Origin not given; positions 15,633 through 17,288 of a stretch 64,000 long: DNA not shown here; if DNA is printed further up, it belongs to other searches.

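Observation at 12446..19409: Candidate new pathway to a free non-proteinogenic aromatic amino acid (e.g. a pyrrolyl-alanine) with tRNA-editing self-protection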

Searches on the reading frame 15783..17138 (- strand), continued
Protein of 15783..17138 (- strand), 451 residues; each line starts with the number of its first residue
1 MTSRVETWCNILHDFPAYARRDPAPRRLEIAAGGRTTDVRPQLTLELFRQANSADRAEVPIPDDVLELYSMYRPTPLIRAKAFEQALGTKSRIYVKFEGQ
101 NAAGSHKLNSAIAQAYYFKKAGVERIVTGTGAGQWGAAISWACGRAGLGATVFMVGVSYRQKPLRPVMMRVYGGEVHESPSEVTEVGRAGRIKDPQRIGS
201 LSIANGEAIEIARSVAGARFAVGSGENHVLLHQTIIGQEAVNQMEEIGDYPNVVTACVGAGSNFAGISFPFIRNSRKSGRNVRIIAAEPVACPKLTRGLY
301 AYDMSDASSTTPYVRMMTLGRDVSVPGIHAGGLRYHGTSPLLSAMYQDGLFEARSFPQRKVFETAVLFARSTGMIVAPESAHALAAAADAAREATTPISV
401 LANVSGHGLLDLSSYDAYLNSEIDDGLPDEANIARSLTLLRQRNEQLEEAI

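Call 19: find_encoding_contigs(protein=P0099, flank=10000, max_places=2)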
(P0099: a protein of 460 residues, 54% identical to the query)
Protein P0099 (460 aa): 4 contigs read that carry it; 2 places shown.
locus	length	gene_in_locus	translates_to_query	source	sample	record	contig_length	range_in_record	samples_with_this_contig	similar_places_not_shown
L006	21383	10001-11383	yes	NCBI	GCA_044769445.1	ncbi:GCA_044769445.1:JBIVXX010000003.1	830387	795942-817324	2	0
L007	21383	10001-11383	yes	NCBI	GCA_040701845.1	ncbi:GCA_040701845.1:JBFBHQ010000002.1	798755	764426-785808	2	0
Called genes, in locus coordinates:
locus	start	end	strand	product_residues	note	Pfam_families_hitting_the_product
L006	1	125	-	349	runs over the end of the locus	PF00296:Bac_luciferase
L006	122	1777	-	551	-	PF00501:AMP-binding, PF13193:AMP-binding_C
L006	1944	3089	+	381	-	PF02515:CoA_transf_3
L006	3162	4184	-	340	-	PF02423:OCD_Mu_crystall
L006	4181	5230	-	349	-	PF00291:PALP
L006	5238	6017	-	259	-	-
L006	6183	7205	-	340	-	PF19086:Terpene_syn_C_2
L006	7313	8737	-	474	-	PF00171:Aldedh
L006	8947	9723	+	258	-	PF00975:Thioesterase, PF12697:Abhydrolase_6, PF00561:Abhydrolase_1 (faint)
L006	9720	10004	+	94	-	PF00550:PP-binding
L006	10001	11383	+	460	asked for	PF00291:PALP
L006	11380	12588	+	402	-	PF02771:Acyl-CoA_dh_N, PF02770:Acyl-CoA_dh_M, PF00441:Acyl-CoA_dh_1, PF08028:Acyl-CoA_dh_2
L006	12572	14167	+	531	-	PF00501:AMP-binding, PF13193:AMP-binding_C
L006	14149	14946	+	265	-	PF00756:Esterase, PF02230:Abhydrolase_2 (faint), PF00561:Abhydrolase_1 (faint)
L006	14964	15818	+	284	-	PF00378:ECH_1, PF16113:ECH_2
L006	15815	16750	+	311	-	PF02668:TauD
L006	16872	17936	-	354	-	PF00348:polyprenyl_synt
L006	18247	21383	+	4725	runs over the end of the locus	PF00668:Condensation, PF00501:AMP-binding, PF00550:PP-binding, PF00668:Condensation, PF00501:AMP-binding, PF00550:PP-binding, PF00668:Condensation, PF00501:AMP-binding, +8 more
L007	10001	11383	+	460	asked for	PF00291:PALP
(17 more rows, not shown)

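Call 20: find_encoding_contigs(protein=P0053, flank=10000, max_places=1)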
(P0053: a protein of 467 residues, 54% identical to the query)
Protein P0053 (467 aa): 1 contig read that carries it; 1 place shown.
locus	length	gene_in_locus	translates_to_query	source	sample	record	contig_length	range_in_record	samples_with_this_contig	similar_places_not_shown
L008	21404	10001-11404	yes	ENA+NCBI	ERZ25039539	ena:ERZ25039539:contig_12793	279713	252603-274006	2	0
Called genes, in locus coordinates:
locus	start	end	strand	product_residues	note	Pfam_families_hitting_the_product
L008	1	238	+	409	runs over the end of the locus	PF00356:LacI, PF00532:Peripla_BP_1, PF13407:Peripla_BP_4, PF13377:Peripla_BP_3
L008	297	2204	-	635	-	PF01011:PQQ, PF13360:PQQ_2 (weak), PF13570:Beta-prop_ACSF4 (faint), PF07774:EMC1_C (faint), PF13360:PQQ_2 (weak)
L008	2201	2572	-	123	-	-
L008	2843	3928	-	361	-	PF13407:Peripla_BP_4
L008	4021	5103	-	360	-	PF02653:BPD_transp_2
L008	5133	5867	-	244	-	PF00005:ABC_tran, PF13304:AAA_21 (weak)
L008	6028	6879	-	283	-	PF05721:PhyH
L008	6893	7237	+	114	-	-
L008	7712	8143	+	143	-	-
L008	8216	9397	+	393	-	-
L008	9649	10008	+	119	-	PF00550:PP-binding (weak)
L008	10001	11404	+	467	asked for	PF00291:PALP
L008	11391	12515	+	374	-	PF02770:Acyl-CoA_dh_M, PF00441:Acyl-CoA_dh_1, PF08028:Acyl-CoA_dh_2 (weak)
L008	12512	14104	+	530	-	PF00501:AMP-binding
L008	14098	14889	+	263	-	PF00756:Esterase, PF00561:Abhydrolase_1 (faint)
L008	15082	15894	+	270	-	PF17837:4PPT_N (weak)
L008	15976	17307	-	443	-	PF00815:Histidinol_dh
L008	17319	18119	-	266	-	PF00528:BPD_transp_1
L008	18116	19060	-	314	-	PF00528:BPD_transp_1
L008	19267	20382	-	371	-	PF01547:SBP_bac_1, PF13416:SBP_bac_8, PF13343:SBP_bac_6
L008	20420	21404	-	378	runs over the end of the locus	PF00005:ABC_tran, PF13304:AAA_21 (faint), PF08402:TOBE_2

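Call 21: find_encoding_contigs(protein=P0100, flank=10000, max_places=1)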
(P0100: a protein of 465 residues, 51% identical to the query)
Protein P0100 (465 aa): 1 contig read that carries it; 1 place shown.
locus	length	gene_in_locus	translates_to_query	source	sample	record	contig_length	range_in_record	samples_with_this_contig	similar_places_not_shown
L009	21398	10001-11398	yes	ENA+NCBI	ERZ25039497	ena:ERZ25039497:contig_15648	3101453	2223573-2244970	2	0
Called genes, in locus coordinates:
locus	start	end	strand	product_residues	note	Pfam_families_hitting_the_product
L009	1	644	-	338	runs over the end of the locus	-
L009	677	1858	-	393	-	PF00535:Glycos_transf_2, PF13641:Glyco_tranf_2_3, PF13632:Glyco_trans_2_3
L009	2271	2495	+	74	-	-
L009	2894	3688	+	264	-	PF02156:Glyco_hydro_26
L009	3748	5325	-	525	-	-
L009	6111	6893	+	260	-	PF00535:Glycos_transf_2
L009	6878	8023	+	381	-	PF02771:Acyl-CoA_dh_N, PF02770:Acyl-CoA_dh_M, PF00441:Acyl-CoA_dh_1, PF08028:Acyl-CoA_dh_2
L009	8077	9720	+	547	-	PF00501:AMP-binding, PF13193:AMP-binding_C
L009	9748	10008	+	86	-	PF00550:PP-binding (weak)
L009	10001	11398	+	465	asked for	PF00291:PALP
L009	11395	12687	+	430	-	PF13439:Glyco_transf_4 (weak), PF00534:Glycos_transf_1, PF13692:Glyco_trans_1_4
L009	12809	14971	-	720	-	PF13522:GATase_6, PF13537:GATase_7, PF00733:Asn_synthase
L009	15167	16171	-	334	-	-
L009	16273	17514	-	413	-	PF13439:Glyco_transf_4, PF13579:Glyco_trans_4_4, PF00534:Glycos_transf_1, PF13692:Glyco_trans_1_4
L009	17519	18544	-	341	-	PF13439:Glyco_transf_4, PF13579:Glyco_trans_4_4, PF20706:GT4-conflict, PF00534:Glycos_transf_1, PF13692:Glyco_trans_1_4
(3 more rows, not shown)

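Call 29: find_related_loci(query=A1, collection=genome_contigs, flank=10000)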
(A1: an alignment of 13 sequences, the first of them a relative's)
Query A1 (451 aa) in genome_contigs; peptide patterns used: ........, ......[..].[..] (x = any residue, [..] = any of these).
600 stretches matched a pattern (row limit reached: there are more); 594 encode a relative of the query (tblastn E <= 1e-3); the best 80 are kept; 80 distinct loci.
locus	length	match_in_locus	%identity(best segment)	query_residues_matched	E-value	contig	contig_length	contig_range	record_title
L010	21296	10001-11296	54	8-440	5e-142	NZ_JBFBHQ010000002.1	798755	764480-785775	Streptomyces angustmyceticus strain NPDC089174 NPDC089174_175_A11.ctg-0002, whole genome shotgun sequence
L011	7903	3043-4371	53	8-440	3e-140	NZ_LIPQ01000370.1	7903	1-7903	Streptomyces aureus strain NRRL B-2808 contig_370, whole genome shotgun sequence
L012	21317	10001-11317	53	8-440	1e-139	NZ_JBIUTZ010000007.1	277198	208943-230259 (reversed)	Streptomyces sp. NPDC087908 NPDC087908_127_B10.ctg-0007, whole genome shotgun sequence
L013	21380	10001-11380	51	2-440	7e-139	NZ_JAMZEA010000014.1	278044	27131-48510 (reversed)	Actinomadura rupiterrae strain DSM 45251 Ga0436938_14, whole genome shotgun sequence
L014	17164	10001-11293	48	8-440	8e-132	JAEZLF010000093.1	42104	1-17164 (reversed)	MAG: Bacillota bacterium isolate OH_CDB_60 k127_2582381, whole genome shotgun sequence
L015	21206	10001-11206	54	41-440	6e-132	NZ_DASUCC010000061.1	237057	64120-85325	MAG: Actinophytocola sp. isolate SMAG_U2539 k141_126615, whole genome shotgun sequence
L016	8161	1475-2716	52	8-424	2e-131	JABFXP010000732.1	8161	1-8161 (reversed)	MAG: Catenulispora sp. isolate Bin6.9 NODE_2571_length_8161_cov_31.126703, whole genome shotgun sequence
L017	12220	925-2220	49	8-440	5e-131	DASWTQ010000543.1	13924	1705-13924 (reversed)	MAG TPA_asm: Herpetosiphonaceae bacterium isolate SMAG_U3579 k141_382011, whole genome shotgun sequence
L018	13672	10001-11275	48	7-431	9e-131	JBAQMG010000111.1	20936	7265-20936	MAG: Desulfitobacteriaceae bacterium isolate MFD12075_ilm_asm_bin15 k127_27500, whole genome shotgun sequence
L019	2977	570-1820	49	8-425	7e-134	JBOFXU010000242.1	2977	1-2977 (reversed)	MAG: Bacteroidales bacterium isolate WFFMC_MAG_518 k139_256907_flag=1_multi=4.0000_len=2977, whole genome shotgun sequen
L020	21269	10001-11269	49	8-431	2e-129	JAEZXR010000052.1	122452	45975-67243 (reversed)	MAG: Bacillota bacterium isolate OH_PFB_209 k127_745056, whole genome shotgun sequence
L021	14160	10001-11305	49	6-440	3e-128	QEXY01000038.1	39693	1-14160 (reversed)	MAG: Ardenticatenia bacterium isolate Nak82 k99_52434, whole genome shotgun sequence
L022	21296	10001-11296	48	8-440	4e-127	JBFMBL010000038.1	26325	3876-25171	MAG: Bacillota bacterium isolate MAG163 MAG163_38, whole genome shotgun sequence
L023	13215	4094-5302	50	38-441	1e-125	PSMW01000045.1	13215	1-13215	MAG: Ignavibacteria bacterium isolate ERB_28_1 NODE_717_length_13215_cov_5.403875, whole genome shotgun sequence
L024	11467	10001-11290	48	7-437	5e-125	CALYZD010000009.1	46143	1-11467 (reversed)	MAG: uncultured Bacteroidales bacterium isolate SRR14474046_bin.32_metaWRAP_v1.3_MAG genome assembly, contig: ERZ9423955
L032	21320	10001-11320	48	1-445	9e-124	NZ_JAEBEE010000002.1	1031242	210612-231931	Streptomyces sp. cmx-4-9 cmx-4-9_NODE_2_length_1031242_cov_23.333694, whole genome shotgun sequence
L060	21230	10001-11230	47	35-441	8e-120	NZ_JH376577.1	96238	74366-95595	Paraprevotella clara YIT 11840 Scfld0, whole genome shotgun sequence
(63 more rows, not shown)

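Call 34: search_protein_families(library=pfam, proteins=[L004:8204-9961:+, L004:7671-8117:+, L008:8216-9397:+, L008:7712-8143:+, L008:15082-15894:+, L006:8947-9723:+, L060:7072-8277:-, L060:11559-13682:-, L020:8004-9761:+, L020:12720-14381:-], max_evalue=0.01)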
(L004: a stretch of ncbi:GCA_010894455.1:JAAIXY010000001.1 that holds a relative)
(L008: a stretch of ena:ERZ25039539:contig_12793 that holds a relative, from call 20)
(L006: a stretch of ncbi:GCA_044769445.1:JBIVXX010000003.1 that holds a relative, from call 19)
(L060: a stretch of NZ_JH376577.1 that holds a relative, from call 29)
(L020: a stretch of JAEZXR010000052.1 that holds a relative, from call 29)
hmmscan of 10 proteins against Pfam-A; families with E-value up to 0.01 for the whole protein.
L004:8204-9961:+ (585 aa): 1 family
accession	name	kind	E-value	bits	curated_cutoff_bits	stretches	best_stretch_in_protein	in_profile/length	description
PF00550.31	PP-binding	-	2e-06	28.4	20.8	1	509-579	2-67/67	Phosphopantetheine attachment site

L004:7671-8117:+ (148 aa): 0 families

L008:8216-9397:+ (393 aa): 0 families

L008:7712-8143:+ (143 aa): 0 families

L008:15082-15894:+ (270 aa): 2 families
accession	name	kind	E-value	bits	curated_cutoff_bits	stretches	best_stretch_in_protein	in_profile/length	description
PF17837.6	4PPT_N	-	2.6e-07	31.1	27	1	77-132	12-67/68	4'-phosphopantetheinyl transferase N-terminal domain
PF01648.25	ACPS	-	8.8e-05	22.9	25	1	139-205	1-79/111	4'-phosphopantetheinyl transferase superfamily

L006:8947-9723:+ (258 aa): 4 families
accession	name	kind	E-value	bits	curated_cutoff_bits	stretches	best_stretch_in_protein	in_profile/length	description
PF00975.26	Thioesterase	-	4.3e-55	187.8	26.4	1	28-249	2-222/226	Thioesterase domain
PF12697.13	Abhydrolase_6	-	3.5e-11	44.6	26.3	1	39-248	11-216/217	Alpha/beta hydrolase family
PF00561.26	Abhydrolase_1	-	3.1e-07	30.8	25.8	0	77-115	52-92/245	alpha/beta hydrolase fold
PF12146.15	Hydrolase_4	-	0.00025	20.9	27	1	71-114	58-98/239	Serine aminopeptidase, S33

L060:7072-8277:- (401 aa): 4 families
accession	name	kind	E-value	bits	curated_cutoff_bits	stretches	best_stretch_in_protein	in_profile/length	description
PF00764.25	Arginosuc_synth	-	9.9e-37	126.9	27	1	4-164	1-160/162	Arginosuccinate synthase N-terminal HUP domain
PF20979.2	Arginosuc_syn_C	-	1.5e-27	97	27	1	174-389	1-218/219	Arginosuccinate synthase C-terminal domain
PF06508.19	QueC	-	5.9e-06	26.4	22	1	4-118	1-119/210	Queuosine biosynthesis protein QueC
PF03054.22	tRNA_Me_trans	-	0.0019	18.3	20.6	1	3-118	1-125/202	tRNA methyl transferase HUP domain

L060:11559-13682:- (707 aa): 0 families

L020:8004-9761:+ (585 aa): 5 families
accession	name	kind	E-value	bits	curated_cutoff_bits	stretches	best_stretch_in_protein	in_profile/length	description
PF13290.12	CHB_HEX_C_1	-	2.1e-47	159.4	22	2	181-246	1-66/67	Chitobiase/beta-hexosaminidase C-terminal domain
PF13287.12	Fn3_assoc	-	3.1e-32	110.9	23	2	108-166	1-59/59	Fn3 associated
PF02839.19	CBM_5_12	-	6.7e-20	71.3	26.2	1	39-80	1-43/44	Carbohydrate-binding module family 5/12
PF00704.34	Glyco_hydro_18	-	1.7e-16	61.2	29.6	1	264-513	2-230/317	Glycosyl hydrolases family 18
PF03174.19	CHB_HEX_C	-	6.3e-06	26.5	23.6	0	97-153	15-69/76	Chitobiase/beta-hexosaminidase C-terminal domain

L020:12720-14381:- (553 aa): 1 family
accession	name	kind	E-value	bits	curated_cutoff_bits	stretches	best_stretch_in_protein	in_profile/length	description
PF13699.11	eCIS_core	-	3.1e-09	37.3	22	1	131-196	2-78/79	eCIS core domain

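Call 40: find_encoding_contigs(protein=P0096, flank=10000, max_places=1)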
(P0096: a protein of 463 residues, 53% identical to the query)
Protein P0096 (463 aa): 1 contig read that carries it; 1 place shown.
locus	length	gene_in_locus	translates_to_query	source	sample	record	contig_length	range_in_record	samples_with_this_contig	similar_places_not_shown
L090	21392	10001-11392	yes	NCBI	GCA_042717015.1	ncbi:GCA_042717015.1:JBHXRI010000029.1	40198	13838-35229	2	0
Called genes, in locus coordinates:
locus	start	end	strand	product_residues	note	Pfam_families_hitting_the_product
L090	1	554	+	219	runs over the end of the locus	PF21780:DUF6875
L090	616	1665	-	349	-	PF00296:Bac_luciferase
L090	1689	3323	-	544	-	PF00501:AMP-binding, PF13193:AMP-binding_C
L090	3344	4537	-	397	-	PF02515:CoA_transf_3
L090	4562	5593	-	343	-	PF02423:OCD_Mu_crystall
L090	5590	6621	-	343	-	PF00291:PALP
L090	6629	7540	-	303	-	-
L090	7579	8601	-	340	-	PF19086:Terpene_syn_C_2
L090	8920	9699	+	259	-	PF00561:Abhydrolase_1 (faint), PF00975:Thioesterase, PF12697:Abhydrolase_6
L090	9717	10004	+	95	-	PF00550:PP-binding (weak)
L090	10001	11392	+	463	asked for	PF00291:PALP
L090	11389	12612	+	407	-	PF02771:Acyl-CoA_dh_N, PF02770:Acyl-CoA_dh_M, PF00441:Acyl-CoA_dh_1, PF08028:Acyl-CoA_dh_2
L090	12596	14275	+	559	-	PF00501:AMP-binding, PF13193:AMP-binding_C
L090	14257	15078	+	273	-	PF00756:Esterase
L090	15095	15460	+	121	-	PF12680:SnoaL_2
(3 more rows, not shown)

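Call 41: find_encoding_contigs(protein=P0120, flank=10000, max_places=1)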
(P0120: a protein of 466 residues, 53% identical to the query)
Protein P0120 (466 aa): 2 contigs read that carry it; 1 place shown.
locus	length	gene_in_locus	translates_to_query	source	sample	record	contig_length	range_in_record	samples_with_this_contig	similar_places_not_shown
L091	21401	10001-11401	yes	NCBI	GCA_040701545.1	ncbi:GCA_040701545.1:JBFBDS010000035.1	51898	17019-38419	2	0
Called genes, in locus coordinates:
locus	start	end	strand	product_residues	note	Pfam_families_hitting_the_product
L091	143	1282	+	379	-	PF02515:CoA_transf_3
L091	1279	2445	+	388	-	PF02771:Acyl-CoA_dh_N, PF02770:Acyl-CoA_dh_M, PF00441:Acyl-CoA_dh_1, PF08028:Acyl-CoA_dh_2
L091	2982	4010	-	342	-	PF02423:OCD_Mu_crystall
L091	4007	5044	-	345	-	PF00291:PALP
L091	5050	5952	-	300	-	-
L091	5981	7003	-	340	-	PF19086:Terpene_syn_C_2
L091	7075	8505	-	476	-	PF00171:Aldedh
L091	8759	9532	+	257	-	PF00975:Thioesterase, PF12697:Abhydrolase_6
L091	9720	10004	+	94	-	PF00550:PP-binding (faint)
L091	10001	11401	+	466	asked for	PF00291:PALP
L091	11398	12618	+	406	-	PF02771:Acyl-CoA_dh_N, PF02770:Acyl-CoA_dh_M, PF00441:Acyl-CoA_dh_1, PF08028:Acyl-CoA_dh_2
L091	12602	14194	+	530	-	PF00501:AMP-binding, PF13193:AMP-binding_C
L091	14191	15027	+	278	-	PF00756:Esterase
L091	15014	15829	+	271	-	PF00378:ECH_1, PF16113:ECH_2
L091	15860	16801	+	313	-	PF02668:TauD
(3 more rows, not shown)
